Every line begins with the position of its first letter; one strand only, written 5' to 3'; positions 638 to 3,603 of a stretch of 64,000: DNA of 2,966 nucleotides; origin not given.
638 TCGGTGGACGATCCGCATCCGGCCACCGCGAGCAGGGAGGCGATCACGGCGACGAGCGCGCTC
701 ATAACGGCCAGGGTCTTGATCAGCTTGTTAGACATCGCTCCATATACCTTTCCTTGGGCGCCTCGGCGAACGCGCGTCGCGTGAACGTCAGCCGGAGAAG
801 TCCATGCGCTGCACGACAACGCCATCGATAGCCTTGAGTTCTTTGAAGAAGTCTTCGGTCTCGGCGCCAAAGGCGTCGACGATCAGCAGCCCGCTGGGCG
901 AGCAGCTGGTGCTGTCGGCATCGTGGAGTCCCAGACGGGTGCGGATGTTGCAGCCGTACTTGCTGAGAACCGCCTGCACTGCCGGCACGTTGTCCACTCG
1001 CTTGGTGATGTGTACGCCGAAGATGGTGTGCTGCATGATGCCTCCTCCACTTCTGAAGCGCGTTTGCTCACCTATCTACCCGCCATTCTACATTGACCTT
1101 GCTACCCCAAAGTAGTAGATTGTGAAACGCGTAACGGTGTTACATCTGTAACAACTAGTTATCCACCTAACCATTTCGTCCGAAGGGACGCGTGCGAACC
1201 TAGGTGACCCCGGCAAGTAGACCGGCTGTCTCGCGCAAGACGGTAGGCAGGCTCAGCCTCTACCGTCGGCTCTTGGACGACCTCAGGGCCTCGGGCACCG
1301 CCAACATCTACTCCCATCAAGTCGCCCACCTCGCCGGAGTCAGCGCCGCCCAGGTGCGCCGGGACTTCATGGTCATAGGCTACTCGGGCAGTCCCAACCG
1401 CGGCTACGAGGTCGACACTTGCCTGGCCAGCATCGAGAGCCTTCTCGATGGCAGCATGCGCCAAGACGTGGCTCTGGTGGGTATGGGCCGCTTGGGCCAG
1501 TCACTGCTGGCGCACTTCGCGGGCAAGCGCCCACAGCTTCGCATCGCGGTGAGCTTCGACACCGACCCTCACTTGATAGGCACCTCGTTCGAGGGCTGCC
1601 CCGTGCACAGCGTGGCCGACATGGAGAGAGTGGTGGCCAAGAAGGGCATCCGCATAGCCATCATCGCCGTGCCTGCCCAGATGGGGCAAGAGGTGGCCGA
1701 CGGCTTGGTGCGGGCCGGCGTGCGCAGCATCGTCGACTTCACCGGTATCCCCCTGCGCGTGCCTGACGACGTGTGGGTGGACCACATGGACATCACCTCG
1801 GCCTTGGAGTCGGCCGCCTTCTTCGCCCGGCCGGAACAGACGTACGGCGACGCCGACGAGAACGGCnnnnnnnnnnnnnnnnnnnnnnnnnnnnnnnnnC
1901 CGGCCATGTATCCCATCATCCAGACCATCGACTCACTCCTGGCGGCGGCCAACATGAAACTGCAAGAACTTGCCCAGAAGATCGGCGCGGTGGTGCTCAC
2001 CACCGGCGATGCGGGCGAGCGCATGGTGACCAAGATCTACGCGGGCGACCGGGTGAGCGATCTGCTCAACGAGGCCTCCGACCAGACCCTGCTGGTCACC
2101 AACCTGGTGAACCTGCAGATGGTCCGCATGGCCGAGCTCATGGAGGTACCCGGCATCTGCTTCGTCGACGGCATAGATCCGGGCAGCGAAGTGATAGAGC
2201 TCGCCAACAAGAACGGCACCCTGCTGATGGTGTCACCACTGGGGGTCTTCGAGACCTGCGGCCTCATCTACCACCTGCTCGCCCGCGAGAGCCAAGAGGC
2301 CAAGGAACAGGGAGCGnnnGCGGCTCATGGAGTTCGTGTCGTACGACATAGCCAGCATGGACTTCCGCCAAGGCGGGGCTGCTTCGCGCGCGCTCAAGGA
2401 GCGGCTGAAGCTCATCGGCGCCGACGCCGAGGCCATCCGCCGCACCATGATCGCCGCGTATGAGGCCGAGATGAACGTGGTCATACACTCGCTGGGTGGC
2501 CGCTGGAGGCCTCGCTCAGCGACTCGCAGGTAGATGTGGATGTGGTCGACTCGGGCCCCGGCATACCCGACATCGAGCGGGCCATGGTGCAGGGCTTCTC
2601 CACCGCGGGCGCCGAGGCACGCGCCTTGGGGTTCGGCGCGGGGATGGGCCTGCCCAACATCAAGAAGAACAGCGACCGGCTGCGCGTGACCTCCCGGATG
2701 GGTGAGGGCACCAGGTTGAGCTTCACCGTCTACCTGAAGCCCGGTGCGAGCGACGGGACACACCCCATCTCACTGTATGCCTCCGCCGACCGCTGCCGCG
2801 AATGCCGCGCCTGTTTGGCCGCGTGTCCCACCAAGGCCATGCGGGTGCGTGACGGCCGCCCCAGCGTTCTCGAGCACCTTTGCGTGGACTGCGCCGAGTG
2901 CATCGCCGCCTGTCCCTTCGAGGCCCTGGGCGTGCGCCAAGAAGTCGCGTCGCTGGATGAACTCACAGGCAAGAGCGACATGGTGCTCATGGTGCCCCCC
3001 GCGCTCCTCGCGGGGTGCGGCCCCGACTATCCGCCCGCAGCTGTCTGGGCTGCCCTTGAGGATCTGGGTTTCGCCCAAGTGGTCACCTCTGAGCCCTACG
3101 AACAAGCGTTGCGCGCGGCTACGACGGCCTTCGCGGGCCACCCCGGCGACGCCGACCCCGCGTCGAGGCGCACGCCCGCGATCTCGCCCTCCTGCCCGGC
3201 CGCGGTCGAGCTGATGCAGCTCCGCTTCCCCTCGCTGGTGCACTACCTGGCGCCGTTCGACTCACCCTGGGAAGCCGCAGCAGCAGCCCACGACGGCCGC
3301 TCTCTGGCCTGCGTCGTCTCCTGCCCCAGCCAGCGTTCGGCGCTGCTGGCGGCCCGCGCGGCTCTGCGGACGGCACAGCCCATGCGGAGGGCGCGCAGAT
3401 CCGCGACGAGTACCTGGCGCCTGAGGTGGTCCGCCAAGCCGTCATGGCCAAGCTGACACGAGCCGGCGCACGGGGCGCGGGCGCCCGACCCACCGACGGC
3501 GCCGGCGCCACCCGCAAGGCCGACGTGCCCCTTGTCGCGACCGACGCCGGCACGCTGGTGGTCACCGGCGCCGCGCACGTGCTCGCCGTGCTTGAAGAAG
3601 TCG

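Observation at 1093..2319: Rex repressor carrying a C-terminal DRTGG domain, with a Rex-box-like operator over its own candidate promoter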

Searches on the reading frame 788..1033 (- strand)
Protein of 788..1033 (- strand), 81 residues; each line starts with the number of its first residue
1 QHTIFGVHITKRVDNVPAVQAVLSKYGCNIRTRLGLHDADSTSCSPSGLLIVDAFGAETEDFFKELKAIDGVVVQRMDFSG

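Call 3: search_protein_families(library=pfam, proteins=[window:788-1033:-], max_evalue=0.01)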
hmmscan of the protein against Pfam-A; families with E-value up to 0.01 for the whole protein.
window:788-1033:- (81 aa): 0 families

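Call 4: search_protein_families(library=ncbifam, proteins=[window:788-1033:-], max_evalue=0.01)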
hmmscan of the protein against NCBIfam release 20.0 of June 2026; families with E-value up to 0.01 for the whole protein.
window:788-1033:- (81 aa): 1 family
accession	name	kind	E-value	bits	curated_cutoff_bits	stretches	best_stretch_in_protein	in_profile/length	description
NF052672.1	CPF_0552_fam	subfamily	1.3e-24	85.8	85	1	3-79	2-80/80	CPF_0552 family protein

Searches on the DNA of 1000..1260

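Call 77: search_rna_families(source=window, start=1000, end=1260, threshold=evalue, max_evalue=1)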
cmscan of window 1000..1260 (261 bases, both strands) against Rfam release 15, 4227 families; matches with E-value up to 1: 0.
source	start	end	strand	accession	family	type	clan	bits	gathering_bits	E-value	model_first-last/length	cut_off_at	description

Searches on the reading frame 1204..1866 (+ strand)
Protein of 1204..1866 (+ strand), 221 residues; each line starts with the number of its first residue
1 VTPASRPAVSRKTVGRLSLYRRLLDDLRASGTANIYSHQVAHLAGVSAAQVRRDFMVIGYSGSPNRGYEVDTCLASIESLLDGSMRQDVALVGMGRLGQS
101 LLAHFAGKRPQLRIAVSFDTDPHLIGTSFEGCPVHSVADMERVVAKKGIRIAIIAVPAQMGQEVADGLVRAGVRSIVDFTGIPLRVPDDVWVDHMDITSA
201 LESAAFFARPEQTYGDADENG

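Call 74: search_solved_structures(query=window:1204-1866:+, max_evalue=1e-10, show_alignments=3)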
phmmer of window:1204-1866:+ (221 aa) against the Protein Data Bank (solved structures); distinct sequences matched with E-value up to 1e-10: 8.
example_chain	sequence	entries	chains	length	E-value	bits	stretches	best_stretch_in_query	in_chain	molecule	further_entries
2vt2_A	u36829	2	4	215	3.3e-34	121.9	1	9-209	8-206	REDOX-SENSING TRANSCRIPTIONAL REPRESSOR REX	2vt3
3keo_A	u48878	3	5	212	1.3e-32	116.6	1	9-209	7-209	Redox-sensing transcriptional repressor rex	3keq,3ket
3ikt_A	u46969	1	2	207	1.9e-27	99.8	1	11-206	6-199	Redox-sensing transcriptional repressor rex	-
1xcb_A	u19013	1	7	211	1.9e-27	99.7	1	12-206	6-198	Redox-sensing transcriptional repressor rex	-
2dt5_A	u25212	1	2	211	3.7e-27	98.8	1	12-206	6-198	AT-rich DNA-binding protein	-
3wg9_A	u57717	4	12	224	4.3e-27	98.6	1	6-212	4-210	Redox-sensing transcriptional repressor rex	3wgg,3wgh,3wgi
3ikv_A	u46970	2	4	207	1.8e-26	96.6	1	11-206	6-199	Redox-sensing transcriptional repressor rex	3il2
5zz5_A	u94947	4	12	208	2.2e-25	93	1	15-206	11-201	Redox-sensing transcriptional repressor Rex | Redox-sensing transcriptional repressor Rex 1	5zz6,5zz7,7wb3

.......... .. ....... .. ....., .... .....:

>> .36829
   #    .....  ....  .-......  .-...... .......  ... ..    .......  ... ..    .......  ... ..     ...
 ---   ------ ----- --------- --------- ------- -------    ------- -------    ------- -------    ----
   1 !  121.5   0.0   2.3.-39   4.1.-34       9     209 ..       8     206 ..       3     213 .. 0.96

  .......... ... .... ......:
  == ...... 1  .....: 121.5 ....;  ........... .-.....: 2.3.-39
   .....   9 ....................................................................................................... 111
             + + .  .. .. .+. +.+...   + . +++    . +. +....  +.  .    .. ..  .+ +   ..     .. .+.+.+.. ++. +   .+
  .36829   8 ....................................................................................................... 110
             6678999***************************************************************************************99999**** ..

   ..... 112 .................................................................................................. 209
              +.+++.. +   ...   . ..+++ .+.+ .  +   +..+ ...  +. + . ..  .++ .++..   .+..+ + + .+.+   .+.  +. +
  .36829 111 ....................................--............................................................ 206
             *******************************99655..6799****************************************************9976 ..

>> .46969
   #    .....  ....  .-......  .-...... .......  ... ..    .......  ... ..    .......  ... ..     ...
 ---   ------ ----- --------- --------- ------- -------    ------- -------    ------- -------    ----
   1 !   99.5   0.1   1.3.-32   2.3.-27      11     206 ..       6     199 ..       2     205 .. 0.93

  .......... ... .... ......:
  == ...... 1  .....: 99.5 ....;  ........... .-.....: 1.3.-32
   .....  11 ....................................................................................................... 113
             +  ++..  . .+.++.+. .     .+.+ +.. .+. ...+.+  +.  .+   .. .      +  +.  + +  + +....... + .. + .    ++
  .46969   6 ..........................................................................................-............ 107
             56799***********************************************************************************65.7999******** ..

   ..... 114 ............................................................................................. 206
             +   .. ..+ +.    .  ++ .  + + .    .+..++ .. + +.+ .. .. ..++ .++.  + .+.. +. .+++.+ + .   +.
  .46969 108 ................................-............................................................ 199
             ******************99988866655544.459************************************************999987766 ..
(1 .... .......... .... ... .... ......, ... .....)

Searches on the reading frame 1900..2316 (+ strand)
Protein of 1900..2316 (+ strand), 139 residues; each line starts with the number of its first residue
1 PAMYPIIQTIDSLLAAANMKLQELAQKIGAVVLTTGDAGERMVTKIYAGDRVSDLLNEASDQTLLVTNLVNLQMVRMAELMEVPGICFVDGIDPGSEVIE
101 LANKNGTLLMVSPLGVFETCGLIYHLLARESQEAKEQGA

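Call 12: search_protein_families(library=pfam, alignment_id=A2, max_evalue=0.1)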
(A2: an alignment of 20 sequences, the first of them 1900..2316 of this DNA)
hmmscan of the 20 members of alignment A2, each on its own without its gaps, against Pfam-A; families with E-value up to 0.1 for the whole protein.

A. member 1, window:1900-2316:+ (139 aa): 3 families
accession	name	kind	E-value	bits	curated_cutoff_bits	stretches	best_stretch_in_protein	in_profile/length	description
PF07085.17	DRTGG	-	0.0002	21.6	25.2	1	23-124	1-103/105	DRTGG domain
PF02603.21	Hpr_kinase_N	-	0.019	15.4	24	0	81-115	79-113/125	HPr Serine kinase N terminus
PF20660.2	DUF6812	-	0.054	13.9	27.1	1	49-68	11-29/53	Family of unknown function (DUF6812)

B. families by the number of members that match (of 20 scanned): 6 families
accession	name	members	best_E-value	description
PF07085.17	DRTGG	20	4.4e-06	DRTGG domain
PF20660.2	DUF6812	11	0.022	Family of unknown function (DUF6812)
PF24563.1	KH_Mug60-KHD4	3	0.0055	Mug60/KHD4 KH type I domain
PF02603.21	Hpr_kinase_N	2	0.019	HPr Serine kinase N terminus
PF04705.17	TSNR_N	1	0.027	Thiostrepton-resistance methylase, N terminus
PF00582.32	Usp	1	0.038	Universal stress protein family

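Call 13: search_solved_structures(query=A2, max_evalue=10, show_alignments=2)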
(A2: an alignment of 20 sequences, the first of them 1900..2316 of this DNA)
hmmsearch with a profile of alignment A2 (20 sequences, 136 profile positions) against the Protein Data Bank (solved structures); distinct sequences matched with E-value up to 10: 2.
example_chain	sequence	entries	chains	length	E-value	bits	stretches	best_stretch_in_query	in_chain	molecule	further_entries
3l2b_A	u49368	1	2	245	0.014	18.2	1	78-128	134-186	Probable manganase-dependent inorganic pyrophosphatase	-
3l31_A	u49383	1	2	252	0.015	18.1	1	78-128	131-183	Probable manganase-dependent inorganic pyrophosphatase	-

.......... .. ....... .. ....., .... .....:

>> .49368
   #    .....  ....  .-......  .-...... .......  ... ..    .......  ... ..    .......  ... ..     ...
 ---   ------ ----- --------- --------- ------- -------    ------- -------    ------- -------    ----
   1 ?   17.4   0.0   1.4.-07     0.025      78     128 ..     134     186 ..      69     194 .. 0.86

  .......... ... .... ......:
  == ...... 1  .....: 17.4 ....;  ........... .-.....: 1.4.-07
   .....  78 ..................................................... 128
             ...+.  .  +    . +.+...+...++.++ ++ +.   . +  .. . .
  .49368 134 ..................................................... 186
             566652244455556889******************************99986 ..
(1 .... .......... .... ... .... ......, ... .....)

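Call 27: predict_structure(alignment_id=A2)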
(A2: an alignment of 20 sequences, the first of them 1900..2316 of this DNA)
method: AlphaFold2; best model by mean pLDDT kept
length: 139 residues; sequences in the alignment: 20
mean_pLDDT: 87.8   pTM: 0.81
mean pLDDT of the five models: 87.8, 83.3, 76.7, 70.6, 70.6
residues with pLDDT >= 90: 80; 70-90: 51; 50-70: 6; < 50: 2
segments of 3 or more residues with pLDDT < 50: none
pLDDT, mean of each block of 10 residues (from residue 1): 68 89 93 87 91 84 93 91 94 91 94 92 89 73
secondary structure, 60 per line:
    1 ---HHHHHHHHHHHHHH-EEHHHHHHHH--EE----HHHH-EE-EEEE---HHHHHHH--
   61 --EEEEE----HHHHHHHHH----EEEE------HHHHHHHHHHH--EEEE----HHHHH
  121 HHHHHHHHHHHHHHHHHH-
elements in order: H4-17 H21-28 H37-40 E45-48 H52-58 E63-67 H72-80 E85-88 H95-105 E108-111 H116-138

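Call 31: fold_search(model_id=the predicted structure, library=pdb)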
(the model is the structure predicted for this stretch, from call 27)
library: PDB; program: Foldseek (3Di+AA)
matches with E <= 10: 577; with E <= 0.001: 7
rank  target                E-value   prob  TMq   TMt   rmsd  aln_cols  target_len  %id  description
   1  3l2b_B                1.3e-06  1.00  0.68  0.43   2.3       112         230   19  Crystal structure of the CBS and DRTGG domains of the regulatory region of Clostridium perfringens pyrophosphatase com (released 2010-04-21)
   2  3l2b_A                2.1e-06  1.00  0.68  0.43   4.6       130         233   18  Crystal structure of the CBS and DRTGG domains of the regulatory region of Clostridium perfringens pyrophosphatase com (released 2010-04-21)
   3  3l31_A                8.8e-06  1.00  0.67  0.42   2.2       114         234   20  Crystal structure of the CBS and DRTGG domains of the regulatory region of Clostridium perfringens pyrophosphatase com (released 2010-04-21)
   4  3l31_B                1.4e-05  1.00  0.67  0.42   2.2       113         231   20  Crystal structure of the CBS and DRTGG domains of the regulatory region of Clostridium perfringens pyrophosphatase com (released 2010-04-21)
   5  2ioj_A                2.7e-05  1.00  0.68  0.78   2.6       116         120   17  Crystal structure of protein AF1212 from Archaeoglobus fulgidus, Pfam DRTGG (released 2006-10-31)
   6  1ko7_A                4.2e-05  1.00  0.58  0.31   4.3       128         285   19  X-ray structure of the HPr kinase/phosphatase from Staphylococcus xylosus at 1.95 A resolution (released 2002-04-03)
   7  6vr8                  7.6e-04  1.00  0.50  0.16   3.0        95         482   16  Structure of a pseudomurein peptide ligase type E from Methanothermus fervidus (released 2021-08-11)
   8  6uec                  2.3e-03  1.00  0.41  0.20   4.6       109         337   16  Pseudomonas aeruginosa LpxD Complex Structure with Ligand (released 2019-11-13)
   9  6ued                  3.0e-03  1.00  0.43  0.20   4.4       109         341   16  Apo Pseudomonas aeruginosa LpxD Structure (released 2019-11-13)
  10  1knx_B                5.0e-03  1.00  0.63  0.31   3.5       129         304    8  HPr kinase/phosphatase from Mycoplasma pneumoniae (released 2002-12-31)
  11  7ufp                  5.3e-03  1.00  0.53  0.17   3.4       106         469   15  Structure of a pseudomurein peptide ligase type E from Methanothermus fervidus (released 2022-10-12)
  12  1knx_C                1.1e-02  1.00  0.62  0.32   3.5       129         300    8  HPr kinase/phosphatase from Mycoplasma pneumoniae (released 2002-12-31)
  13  1knx_D                2.9e-02  1.00  0.62  0.31   3.5       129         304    8  HPr kinase/phosphatase from Mycoplasma pneumoniae (released 2002-12-31)
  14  2iu8_B                2.9e-02  0.98  0.45  0.21   4.1       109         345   12  Chlamydia trachomatis LpxD with 25mM UDPGlcNAc (Complex I) (released 2007-02-20)
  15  1knx_A                4.2e-02  1.00  0.62  0.31   4.1       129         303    8  HPr kinase/phosphatase from Mycoplasma pneumoniae (released 2002-12-31)
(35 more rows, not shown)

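Call 48: search_protein_representatives(alignment_id=A2)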
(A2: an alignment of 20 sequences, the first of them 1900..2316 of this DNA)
Query: 20 sequences, 136 profile positions. Proteins with E-value up to 0.001 (for the whole library): 1275; up to 1e-10: 361; up to 1e-30: 24. The best 150 are listed.
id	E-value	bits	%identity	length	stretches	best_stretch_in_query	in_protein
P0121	1.3e-67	241.8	-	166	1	1-133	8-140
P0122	5.3e-65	233.3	-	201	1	2-133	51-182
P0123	1.3e-61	222.3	-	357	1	3-132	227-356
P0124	7.5e-59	213.4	-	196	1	6-134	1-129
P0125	9.1e-58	209.9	-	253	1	3-130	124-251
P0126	6.5e-52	190.9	-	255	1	26-126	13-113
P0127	6.3e-49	181.3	-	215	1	3-115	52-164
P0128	1.0e-48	180.6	-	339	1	3-107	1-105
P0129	2.6e-47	176.0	-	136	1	3-134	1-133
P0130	3.0e-46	172.6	-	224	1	33-130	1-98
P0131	2.1e-42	160.1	-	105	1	6-110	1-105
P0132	4.1e-41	155.9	-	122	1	14-131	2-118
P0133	1.2e-39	151.1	-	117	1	19-132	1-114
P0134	5.6e-37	142.6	-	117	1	19-131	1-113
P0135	5.9e-36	139.2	-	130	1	19-115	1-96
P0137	1.1e-34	135.2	-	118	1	19-130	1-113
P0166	3.2e-25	104.5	-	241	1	28-131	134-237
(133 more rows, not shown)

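Call 50: find_encoding_contigs(protein=P0133, flank=6000, max_places=3)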
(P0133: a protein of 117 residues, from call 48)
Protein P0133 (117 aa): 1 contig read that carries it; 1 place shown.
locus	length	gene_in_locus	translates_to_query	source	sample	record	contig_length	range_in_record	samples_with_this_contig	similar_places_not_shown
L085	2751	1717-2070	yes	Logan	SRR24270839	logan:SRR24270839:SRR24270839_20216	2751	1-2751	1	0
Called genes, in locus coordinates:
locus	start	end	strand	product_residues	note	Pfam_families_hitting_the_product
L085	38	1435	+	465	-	PF00072:Response_reg, PF00158:Sigma54_activat, PF14532:Sigma54_activ_2, PF07724:AAA_2 (weak), PF07728:AAA_5 (weak), PF25601:AAA_lid_14, PF02954:HTH_8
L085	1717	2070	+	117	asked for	-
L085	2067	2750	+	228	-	?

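Call 51: find_encoding_contigs(protein=P0134, flank=6000, max_places=3)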
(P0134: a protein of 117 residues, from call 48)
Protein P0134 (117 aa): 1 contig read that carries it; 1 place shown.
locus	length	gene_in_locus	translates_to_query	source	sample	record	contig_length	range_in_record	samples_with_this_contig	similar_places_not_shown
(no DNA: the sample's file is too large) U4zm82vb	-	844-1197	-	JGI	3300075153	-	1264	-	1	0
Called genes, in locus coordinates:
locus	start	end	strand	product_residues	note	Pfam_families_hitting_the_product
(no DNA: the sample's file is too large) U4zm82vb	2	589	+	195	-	?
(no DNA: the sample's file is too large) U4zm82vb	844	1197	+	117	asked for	-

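Call 52: search_protein_families(library=pfam, proteins=[L085:2067-2750:+, P0133, P0134, P0137, P0166, P0125], max_evalue=0.01)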
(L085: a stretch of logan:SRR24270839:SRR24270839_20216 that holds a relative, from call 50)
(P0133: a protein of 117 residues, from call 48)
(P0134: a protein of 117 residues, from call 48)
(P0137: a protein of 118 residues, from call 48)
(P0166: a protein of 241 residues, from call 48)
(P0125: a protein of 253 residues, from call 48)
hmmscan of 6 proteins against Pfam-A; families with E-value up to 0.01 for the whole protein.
L085:2067-2750:+ (228 aa): 11 families
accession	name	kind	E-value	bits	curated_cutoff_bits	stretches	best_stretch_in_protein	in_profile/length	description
PF02518.31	HATPase_c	-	7.6e-12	46.1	26.4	1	40-135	6-107/111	Histidine kinase-, DNA gyrase B-, and HSP90-like ATPase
PF13581.12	HATPase_c_2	-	1.2e-09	38.7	27.4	1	18-132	10-124/127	Histidine kinase-like ATPase domain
PF12838.12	Fer4_7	-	4.8e-08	33.8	27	1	186-208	2-24/52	4Fe-4S dicluster domain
PF00037.32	Fer4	-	1.7e-07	31.2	21.1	2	184-202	6-24/24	4Fe-4S binding domain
PF13187.11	Fer4_9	-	1.8e-06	28.3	27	1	157-200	2-51/52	4Fe-4S dicluster domain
PF13484.11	Fer4_16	-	2.4e-06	28.7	30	1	186-213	2-31/66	4Fe-4S double cluster binding domain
PF13237.11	Fer4_10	-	5e-06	26.8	25.5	1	154-196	6-52/53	4Fe-4S dicluster domain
PF14697.11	Fer4_21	-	1.1e-05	25.9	35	0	181-201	3-23/59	4Fe-4S dicluster domain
PF25160.1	LdpA_Fe-S-bd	-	1.3e-05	25.3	27.6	1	163-205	9-47/49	LdpA Fe-S cluster-binding domain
PF12837.12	Fer4_6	-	5.7e-05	23.3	25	1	180-201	3-24/24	4Fe-4S binding domain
PF13746.11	Fer4_18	-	0.0016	19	27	1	155-198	59-97/114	4Fe-4S dicluster domain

P0133 (117 aa): 2 families
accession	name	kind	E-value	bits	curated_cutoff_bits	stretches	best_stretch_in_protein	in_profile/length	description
PF07085.17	DRTGG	-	8.5e-05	22.8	25.2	1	5-108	1-105/105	DRTGG domain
PF02603.21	Hpr_kinase_N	-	0.0082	16.6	24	0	64-109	80-125/125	HPr Serine kinase N terminus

P0134 (117 aa): 0 families

P0137 (118 aa): 0 families

P0166 (241 aa): 1 family
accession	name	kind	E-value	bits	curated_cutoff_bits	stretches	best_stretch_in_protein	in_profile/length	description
PF01368.27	DHH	-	1.2e-08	35.7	28.1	1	5-125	3-103/125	DHH family, N-terminal domain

P0125 (253 aa): 1 family
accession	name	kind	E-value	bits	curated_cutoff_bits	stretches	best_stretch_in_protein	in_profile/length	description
PF02629.25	CoA_binding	-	2.2e-11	44.8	22.3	1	11-81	28-96/97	CoA binding domain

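Call 58: find_related_loci(query=A6, collection=metagenome_contigs, flank=6000)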
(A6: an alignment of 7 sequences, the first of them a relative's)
Query A6 (117 aa) in metagenome_contigs; peptide patterns used: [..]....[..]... (x = any residue, [..] = any of these).
105 stretches matched a pattern; 90 encode a relative of the query (tblastn E <= 1e-3); the best 80 are kept; 80 distinct loci.
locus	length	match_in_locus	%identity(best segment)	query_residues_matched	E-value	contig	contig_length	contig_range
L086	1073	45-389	61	1-115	9e-46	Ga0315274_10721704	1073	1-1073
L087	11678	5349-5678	56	1-110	8e-42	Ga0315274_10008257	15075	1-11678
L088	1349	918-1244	57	1-109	3e-40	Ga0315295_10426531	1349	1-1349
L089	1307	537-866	55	1-110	6e-40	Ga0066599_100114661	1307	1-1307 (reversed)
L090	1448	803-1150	51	1-116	1e-38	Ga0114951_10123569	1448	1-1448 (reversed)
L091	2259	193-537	55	1-115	1e-37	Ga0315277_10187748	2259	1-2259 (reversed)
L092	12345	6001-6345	50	1-115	5e-37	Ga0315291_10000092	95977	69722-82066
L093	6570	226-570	50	1-115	4e-37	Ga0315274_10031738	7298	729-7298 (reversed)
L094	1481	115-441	52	1-109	3e-37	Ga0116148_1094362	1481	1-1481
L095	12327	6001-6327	53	1-109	7e-37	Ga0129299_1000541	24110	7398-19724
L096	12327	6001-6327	53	1-109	1e-36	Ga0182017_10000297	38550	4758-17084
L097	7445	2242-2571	54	1-110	1e-36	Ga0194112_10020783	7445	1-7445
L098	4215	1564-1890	53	1-109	2e-36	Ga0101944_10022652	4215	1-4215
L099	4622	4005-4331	53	1-109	2e-36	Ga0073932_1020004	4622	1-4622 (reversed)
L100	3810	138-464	53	1-109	2e-36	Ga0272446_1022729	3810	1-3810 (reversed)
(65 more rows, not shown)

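Call 66: search_protein_families(library=ncbifam, proteins=[P0133, window:1900-2316:+], max_evalue=0.01)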
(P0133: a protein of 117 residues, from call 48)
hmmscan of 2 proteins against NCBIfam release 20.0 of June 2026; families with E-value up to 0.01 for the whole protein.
P0133 (117 aa): 1 family
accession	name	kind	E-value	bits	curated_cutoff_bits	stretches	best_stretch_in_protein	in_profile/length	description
TIGR01968.1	minD_bact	equivalog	0.0074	15.7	212.9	1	24-97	144-223/261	septum site-determining protein MinD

window:1900-2316:+ (139 aa): 0 families

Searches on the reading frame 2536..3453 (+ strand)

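Call 3: search_protein_families(library=pfam, proteins=[window:2536-3453:+], max_evalue=0.01)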
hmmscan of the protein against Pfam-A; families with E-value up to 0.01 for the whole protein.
window:2536-3453:+ (306 aa): 15 families
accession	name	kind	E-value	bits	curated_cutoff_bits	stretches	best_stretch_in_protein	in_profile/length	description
PF13237.11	Fer4_10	-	5.5e-10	39.5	25.5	1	81-127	3-53/53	4Fe-4S dicluster domain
PF12837.12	Fer4_6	-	2.3e-09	37.2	25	2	111-131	4-24/24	4Fe-4S binding domain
PF12838.12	Fer4_7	-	3.2e-08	34.3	27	1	86-130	1-52/52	4Fe-4S dicluster domain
PF13187.11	Fer4_9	-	3.5e-08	33.8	27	1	86-129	1-50/52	4Fe-4S dicluster domain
PF13484.11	Fer4_16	-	1.1e-07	33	30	2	86-105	1-20/66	4Fe-4S double cluster binding domain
PF00037.32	Fer4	-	1.9e-07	31.1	21.1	2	84-102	5-23/24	4Fe-4S binding domain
PF13183.11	Fer4_8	-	3.4e-07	31.1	27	1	80-100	47-67/68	4Fe-4S dicluster domain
PF02518.31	HATPase_c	-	7.1e-06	26.9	26.4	1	2-67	41-109/111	Histidine kinase-, DNA gyrase B-, and HSP90-like ATPase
PF02906.19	Fe_hyd_lg_C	-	1.5e-05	25.2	22.1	1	149-250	3-107/245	Iron only hydrogenase large subunit, C-terminal domain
PF12797.12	Fer4_2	-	3.1e-05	24.1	24.5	1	83-99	6-22/22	4Fe-4S binding domain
PF14697.11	Fer4_21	-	5.3e-05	23.7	35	1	84-129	5-55/59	4Fe-4S dicluster domain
PF13746.11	Fer4_18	-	0.0003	21.4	27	1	84-127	58-96/114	4Fe-4S dicluster domain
PF25160.1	LdpA_Fe-S-bd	-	0.0011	19.2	27.6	1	91-131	7-43/49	LdpA Fe-S cluster-binding domain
PF12800.12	Fer4_4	-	0.0016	19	24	0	85-99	2-16/17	4Fe-4S binding domain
PF13247.11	Fer4_11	-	0.0064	17.1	26.2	1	82-135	5-63/100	4Fe-4S dicluster domain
